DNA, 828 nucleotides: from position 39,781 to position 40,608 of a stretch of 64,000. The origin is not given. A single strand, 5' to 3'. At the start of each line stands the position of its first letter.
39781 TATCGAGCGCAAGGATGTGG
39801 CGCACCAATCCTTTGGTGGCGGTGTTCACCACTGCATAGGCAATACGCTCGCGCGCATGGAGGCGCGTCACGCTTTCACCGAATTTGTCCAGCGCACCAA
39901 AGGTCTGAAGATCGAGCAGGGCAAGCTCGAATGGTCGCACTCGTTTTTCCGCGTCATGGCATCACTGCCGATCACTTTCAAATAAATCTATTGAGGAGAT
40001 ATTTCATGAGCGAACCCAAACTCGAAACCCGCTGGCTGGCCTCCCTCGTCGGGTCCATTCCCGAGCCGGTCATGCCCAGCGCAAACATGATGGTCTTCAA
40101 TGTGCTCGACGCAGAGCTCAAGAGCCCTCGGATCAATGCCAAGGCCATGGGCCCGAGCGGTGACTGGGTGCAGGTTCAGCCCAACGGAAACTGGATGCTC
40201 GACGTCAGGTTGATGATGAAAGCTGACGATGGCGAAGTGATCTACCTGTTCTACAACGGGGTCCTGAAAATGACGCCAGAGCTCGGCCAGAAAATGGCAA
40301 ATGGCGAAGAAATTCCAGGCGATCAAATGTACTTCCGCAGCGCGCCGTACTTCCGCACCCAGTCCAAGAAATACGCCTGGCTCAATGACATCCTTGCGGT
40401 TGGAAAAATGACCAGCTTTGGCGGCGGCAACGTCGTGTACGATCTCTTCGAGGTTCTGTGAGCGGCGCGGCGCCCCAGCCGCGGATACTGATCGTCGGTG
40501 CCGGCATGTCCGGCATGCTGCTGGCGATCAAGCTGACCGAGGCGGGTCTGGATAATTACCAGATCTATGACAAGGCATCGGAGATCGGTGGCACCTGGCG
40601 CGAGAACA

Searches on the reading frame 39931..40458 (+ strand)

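Call 33: search_protein_families(library=pfam, proteins=[window:39931-40458:+], max_evalue=0.001)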
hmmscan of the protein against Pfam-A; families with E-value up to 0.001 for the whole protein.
window:39931-40458:+ (176 aa): 1 family
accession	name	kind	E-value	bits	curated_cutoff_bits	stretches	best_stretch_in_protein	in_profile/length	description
PF11578.13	DUF3237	-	4.5e-28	98.3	24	1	50-175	24-149/149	Protein of unknown function (DUF3237)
